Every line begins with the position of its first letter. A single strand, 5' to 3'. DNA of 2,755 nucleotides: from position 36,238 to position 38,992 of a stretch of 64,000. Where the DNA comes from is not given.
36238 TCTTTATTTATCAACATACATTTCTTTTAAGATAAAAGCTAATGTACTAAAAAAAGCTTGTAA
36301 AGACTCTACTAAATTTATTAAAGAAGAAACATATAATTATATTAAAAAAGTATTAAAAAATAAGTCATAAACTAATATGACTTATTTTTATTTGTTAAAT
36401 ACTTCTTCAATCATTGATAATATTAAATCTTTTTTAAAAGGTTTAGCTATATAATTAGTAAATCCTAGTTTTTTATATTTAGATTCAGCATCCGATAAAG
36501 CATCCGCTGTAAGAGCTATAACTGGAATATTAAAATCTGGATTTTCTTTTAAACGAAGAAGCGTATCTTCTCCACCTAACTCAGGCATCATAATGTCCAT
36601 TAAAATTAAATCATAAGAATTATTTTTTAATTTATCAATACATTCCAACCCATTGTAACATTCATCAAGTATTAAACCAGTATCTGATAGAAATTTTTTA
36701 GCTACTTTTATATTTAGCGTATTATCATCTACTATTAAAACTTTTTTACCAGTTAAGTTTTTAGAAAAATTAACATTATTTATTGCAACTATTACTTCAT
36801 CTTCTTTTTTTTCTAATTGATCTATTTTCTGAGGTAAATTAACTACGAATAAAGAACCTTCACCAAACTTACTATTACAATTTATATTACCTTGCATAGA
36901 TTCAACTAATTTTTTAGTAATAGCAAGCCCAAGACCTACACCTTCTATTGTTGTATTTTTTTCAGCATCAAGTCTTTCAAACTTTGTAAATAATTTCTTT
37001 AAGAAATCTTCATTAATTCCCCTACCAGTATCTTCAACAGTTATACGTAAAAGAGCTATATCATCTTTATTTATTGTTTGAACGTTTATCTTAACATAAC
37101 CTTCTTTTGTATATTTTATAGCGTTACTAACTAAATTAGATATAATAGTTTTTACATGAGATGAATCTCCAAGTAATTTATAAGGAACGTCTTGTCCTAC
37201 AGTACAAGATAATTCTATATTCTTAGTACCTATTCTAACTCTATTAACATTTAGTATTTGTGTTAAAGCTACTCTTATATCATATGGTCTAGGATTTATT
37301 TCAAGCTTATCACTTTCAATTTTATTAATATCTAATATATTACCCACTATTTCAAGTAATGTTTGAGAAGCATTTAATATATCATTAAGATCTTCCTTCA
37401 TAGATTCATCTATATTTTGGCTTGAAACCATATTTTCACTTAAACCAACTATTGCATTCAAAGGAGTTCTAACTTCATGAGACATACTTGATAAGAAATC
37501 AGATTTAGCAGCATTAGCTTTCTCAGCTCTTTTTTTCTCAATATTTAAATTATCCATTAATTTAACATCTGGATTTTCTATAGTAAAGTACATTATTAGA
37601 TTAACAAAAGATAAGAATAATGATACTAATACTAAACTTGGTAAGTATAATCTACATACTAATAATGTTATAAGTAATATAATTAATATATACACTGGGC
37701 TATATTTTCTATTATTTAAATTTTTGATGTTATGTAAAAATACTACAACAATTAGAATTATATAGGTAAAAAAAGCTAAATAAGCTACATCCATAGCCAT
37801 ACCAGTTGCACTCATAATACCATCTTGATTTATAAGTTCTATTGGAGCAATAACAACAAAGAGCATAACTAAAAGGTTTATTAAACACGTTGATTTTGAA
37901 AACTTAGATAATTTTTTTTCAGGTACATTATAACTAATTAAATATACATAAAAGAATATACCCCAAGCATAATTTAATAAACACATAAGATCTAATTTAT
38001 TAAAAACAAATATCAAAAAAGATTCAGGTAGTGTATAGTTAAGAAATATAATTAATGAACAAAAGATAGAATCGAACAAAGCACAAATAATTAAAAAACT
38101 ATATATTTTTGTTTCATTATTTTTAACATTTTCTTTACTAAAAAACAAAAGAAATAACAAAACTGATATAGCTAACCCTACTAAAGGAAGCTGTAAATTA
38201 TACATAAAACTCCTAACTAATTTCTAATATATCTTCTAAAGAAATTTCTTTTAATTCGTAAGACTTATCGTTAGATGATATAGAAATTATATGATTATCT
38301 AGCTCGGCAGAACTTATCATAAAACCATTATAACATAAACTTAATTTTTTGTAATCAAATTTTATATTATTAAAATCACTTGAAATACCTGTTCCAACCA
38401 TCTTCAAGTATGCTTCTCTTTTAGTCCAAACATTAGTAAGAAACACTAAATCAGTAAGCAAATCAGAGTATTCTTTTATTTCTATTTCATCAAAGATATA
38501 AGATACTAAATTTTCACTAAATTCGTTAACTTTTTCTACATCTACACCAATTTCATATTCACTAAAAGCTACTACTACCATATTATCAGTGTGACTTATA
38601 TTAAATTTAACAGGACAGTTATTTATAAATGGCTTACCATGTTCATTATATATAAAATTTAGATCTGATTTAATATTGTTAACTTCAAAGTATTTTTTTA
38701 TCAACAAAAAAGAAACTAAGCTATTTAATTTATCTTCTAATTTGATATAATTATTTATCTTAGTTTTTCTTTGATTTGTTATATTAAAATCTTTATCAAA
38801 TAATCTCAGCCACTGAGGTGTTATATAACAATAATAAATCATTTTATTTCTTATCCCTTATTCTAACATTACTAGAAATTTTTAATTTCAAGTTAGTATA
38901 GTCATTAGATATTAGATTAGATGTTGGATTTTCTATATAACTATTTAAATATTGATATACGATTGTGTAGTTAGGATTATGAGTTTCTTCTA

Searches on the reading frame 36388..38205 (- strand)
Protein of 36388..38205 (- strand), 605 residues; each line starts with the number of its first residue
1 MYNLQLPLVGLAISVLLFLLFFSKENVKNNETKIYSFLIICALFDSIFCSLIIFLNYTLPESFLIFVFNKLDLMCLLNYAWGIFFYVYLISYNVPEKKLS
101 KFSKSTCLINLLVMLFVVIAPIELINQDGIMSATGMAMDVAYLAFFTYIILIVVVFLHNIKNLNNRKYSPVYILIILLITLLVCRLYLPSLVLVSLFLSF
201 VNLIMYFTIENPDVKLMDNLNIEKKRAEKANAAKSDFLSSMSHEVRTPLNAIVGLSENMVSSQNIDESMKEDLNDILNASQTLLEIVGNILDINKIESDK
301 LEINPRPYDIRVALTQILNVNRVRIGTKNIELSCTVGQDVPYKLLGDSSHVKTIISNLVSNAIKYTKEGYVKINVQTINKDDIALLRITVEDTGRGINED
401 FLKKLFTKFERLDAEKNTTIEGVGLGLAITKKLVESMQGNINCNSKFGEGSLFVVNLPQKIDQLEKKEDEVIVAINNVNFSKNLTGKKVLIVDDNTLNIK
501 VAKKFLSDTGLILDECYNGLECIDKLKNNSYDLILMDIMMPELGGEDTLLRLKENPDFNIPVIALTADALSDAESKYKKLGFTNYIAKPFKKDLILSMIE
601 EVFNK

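Call 43: search_protein_families(library=pfam, proteins=[window:36388-38205:-], max_evalue=0.01)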
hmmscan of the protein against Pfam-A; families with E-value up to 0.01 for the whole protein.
window:36388-38205:- (605 aa): 5 families
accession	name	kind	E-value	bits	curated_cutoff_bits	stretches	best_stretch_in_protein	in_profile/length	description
PF02518.31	HATPase_c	-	6.7e-27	94.6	26.4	1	346-460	1-110/111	Histidine kinase-, DNA gyrase B-, and HSP90-like ATPase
PF00072.30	Response_reg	-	1.8e-23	83.2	30.2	1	489-599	1-110/111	Response regulator receiver domain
PF00512.31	HisKA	-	5.6e-15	55.6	26.9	1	233-298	1-65/66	His Kinase A (phospho-acceptor) domain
PF13589.12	HATPase_c_3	-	0.0074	16.8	25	0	353-426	5-76/137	Histidine kinase-, DNA gyrase B-, and HSP90-like ATPase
PF13581.12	HATPase_c_2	-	0.0089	16.5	27.4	0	350-438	31-113/127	Histidine kinase-like ATPase domain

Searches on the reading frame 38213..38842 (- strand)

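Call 43: search_protein_families(library=pfam, proteins=[window:38213-38842:-], max_evalue=0.01)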
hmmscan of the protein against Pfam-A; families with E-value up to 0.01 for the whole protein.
window:38213-38842:- (209 aa): 2 families
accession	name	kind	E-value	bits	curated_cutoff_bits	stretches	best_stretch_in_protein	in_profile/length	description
PF01648.25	ACPS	-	1.4e-10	41.6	25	1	98-164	2-78/111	4'-phosphopantetheinyl transferase superfamily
PF22624.1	AASDHPPT_N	-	1.8e-08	34.9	27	1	21-92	17-96/100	4'-phosphopantetheinyl transferase, N-terminal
